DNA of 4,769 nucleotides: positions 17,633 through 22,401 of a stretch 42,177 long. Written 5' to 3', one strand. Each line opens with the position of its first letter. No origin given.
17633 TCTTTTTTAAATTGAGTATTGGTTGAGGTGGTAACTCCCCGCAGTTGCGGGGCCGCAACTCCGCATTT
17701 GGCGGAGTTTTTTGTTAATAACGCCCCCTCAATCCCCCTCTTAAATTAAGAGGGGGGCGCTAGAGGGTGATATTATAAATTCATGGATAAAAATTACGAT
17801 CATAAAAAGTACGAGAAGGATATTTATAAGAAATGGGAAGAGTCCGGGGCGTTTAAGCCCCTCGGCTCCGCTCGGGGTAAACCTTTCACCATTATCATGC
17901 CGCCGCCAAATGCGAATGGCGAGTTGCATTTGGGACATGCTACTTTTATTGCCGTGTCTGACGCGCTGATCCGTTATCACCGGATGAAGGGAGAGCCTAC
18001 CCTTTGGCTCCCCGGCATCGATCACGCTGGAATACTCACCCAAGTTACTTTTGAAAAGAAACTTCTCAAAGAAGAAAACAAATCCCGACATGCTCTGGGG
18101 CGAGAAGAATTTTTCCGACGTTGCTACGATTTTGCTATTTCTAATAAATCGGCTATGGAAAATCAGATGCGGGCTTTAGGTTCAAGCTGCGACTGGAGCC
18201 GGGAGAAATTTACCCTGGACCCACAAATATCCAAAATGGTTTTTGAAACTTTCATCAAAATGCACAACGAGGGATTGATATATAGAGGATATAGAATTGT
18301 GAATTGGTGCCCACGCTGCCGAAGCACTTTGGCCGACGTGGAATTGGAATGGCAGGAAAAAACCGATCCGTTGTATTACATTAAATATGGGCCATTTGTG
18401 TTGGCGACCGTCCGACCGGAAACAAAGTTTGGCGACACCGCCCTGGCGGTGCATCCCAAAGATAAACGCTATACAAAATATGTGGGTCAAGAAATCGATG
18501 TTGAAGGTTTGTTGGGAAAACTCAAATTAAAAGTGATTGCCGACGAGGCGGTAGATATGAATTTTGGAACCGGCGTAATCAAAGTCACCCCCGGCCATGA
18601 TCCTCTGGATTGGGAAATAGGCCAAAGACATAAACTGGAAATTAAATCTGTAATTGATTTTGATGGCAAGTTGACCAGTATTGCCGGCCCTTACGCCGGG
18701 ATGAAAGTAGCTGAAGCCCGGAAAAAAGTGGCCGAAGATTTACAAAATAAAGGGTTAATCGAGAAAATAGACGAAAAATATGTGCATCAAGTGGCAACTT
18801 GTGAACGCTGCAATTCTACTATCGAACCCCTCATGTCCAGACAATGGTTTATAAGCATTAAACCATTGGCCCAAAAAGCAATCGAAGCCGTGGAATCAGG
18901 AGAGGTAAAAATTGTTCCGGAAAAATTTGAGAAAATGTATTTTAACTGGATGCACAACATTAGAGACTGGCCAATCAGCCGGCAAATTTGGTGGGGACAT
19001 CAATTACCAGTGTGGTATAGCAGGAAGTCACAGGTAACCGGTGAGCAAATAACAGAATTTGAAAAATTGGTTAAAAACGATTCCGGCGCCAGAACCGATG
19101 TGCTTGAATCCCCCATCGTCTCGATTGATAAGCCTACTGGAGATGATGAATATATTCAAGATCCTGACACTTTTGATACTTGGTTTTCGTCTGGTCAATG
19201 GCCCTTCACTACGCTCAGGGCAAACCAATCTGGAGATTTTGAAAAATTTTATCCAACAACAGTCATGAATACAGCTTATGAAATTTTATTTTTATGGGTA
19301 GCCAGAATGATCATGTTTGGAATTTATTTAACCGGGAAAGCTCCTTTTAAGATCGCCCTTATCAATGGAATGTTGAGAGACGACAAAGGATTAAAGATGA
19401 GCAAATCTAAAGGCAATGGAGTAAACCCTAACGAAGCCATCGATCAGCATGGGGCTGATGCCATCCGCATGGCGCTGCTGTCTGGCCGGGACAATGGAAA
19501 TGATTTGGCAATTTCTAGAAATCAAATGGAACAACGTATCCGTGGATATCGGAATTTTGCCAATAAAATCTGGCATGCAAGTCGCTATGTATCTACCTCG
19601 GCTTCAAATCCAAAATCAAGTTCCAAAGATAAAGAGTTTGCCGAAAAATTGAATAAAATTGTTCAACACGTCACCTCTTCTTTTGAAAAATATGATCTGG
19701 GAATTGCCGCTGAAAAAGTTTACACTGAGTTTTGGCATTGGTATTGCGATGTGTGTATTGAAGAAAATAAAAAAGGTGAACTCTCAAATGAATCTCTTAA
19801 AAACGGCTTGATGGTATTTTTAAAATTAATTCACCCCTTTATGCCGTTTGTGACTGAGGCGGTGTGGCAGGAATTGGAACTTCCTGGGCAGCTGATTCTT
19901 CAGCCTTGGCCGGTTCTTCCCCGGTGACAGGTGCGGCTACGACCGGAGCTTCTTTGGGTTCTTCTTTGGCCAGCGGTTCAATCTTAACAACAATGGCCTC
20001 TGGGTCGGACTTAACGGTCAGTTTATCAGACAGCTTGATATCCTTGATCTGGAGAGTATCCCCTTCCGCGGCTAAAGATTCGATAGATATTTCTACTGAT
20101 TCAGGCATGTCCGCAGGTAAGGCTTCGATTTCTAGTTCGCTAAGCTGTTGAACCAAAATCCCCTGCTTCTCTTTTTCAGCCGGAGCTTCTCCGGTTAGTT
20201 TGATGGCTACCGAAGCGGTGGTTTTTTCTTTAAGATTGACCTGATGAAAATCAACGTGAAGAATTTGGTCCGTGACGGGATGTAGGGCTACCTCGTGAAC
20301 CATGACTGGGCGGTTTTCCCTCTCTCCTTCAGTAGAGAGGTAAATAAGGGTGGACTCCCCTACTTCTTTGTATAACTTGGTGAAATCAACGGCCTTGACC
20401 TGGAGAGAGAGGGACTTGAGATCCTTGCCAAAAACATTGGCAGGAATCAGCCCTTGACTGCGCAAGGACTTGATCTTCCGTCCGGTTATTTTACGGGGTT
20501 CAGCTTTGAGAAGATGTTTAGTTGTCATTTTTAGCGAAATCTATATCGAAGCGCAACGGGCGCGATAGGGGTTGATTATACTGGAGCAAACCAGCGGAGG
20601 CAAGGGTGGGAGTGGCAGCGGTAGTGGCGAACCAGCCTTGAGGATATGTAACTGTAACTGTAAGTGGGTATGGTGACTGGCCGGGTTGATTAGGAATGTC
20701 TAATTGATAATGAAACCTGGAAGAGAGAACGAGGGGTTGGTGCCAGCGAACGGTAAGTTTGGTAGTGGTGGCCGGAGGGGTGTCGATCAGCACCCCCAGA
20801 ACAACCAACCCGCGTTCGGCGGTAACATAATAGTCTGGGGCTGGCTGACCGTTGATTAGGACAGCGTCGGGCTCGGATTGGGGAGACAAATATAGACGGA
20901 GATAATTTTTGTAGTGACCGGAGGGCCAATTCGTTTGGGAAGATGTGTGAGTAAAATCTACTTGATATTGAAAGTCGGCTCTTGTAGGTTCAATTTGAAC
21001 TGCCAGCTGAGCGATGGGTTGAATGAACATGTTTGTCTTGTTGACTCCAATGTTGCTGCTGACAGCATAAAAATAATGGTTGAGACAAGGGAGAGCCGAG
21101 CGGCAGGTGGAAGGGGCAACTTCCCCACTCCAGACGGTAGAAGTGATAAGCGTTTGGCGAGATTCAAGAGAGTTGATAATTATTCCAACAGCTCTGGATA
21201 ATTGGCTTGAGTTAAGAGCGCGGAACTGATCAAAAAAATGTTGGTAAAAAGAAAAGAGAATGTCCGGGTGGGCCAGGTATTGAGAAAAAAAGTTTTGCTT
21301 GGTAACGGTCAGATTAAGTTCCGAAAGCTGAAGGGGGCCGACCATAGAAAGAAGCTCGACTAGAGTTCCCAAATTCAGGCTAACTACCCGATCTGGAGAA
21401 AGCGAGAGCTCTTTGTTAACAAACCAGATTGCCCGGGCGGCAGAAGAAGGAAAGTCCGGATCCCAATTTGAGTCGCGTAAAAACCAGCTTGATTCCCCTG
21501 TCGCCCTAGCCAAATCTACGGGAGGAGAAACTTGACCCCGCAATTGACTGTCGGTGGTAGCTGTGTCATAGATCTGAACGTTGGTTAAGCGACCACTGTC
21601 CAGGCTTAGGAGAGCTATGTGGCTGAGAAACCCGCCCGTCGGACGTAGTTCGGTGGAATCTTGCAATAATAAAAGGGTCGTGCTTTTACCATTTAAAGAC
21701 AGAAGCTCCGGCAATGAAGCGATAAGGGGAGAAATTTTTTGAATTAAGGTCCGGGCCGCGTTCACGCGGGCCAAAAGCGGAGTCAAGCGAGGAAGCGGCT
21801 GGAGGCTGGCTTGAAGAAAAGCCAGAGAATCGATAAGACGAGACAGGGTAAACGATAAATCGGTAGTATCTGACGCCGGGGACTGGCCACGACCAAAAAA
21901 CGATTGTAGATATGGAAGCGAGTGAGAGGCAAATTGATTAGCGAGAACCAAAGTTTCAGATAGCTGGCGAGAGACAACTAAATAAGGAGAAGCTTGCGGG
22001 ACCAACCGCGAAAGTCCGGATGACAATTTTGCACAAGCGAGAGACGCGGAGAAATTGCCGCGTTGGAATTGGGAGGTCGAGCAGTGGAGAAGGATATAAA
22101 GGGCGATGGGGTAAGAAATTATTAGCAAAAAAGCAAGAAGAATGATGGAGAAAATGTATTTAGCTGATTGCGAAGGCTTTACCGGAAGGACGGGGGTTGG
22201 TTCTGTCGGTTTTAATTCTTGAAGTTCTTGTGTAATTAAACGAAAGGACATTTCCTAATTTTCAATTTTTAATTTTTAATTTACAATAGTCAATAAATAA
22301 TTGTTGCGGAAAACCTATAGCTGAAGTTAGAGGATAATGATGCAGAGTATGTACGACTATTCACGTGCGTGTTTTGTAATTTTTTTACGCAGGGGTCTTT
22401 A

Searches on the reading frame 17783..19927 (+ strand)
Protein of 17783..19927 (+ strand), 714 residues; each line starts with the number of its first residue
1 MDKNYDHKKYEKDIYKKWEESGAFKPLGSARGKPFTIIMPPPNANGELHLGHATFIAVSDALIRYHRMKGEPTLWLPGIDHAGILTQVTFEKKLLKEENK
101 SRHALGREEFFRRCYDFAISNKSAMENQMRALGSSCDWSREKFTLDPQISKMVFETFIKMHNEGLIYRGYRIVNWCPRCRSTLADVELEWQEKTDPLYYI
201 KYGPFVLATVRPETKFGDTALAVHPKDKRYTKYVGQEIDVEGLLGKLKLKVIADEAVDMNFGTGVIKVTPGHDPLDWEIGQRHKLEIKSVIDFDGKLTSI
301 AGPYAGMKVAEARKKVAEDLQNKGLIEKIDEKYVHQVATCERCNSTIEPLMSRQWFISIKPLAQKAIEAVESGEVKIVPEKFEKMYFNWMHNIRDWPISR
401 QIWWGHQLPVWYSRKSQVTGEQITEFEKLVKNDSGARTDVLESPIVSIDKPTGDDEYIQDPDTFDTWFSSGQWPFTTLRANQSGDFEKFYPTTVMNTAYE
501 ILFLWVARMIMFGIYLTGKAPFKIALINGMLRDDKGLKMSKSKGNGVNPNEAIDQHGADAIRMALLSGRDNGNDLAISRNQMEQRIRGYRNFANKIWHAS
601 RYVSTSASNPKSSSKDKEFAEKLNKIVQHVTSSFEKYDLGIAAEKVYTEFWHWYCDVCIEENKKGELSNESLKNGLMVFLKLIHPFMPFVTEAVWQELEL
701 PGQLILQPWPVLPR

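Call 94: search_protein_families(library=pfam, proteins=[window:17783-19927:+], max_evalue=0.001)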
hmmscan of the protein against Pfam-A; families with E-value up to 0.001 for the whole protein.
window:17783-19927:+ (714 aa): 4 families
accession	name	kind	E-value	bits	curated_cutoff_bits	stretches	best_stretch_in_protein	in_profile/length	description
PF00133.28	tRNA-synt_1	-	8.4e-131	437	22.7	1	14-577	2-413/414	tRNA synthetases class I (I, L, M and V)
PF09334.17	tRNA-synt_1g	-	8.1e-22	77.9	20.1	2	40-187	6-134/391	tRNA synthetases class I (M)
PF08264.19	Anticodon_1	-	3.7e-20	72.7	25.1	1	616-711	1-106/148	Anticodon-binding domain of tRNA ligase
PF13603.12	tRNA-synt_1_2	-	7.5e-06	26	25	1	248-296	97-145/185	Leucyl-tRNA synthetase, editing domain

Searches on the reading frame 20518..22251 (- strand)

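Call 94: search_protein_families(library=pfam, proteins=[window:20518-22251:-], max_evalue=0.001)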
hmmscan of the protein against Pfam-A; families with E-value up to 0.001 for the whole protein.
window:20518-22251:- (577 aa): 1 family
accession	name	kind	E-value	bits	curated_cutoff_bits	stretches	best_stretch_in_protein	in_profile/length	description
PF13196.11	DUF4012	-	8.5e-20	72.2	28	1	187-322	1-136/144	Protein of unknown function (DUF4012)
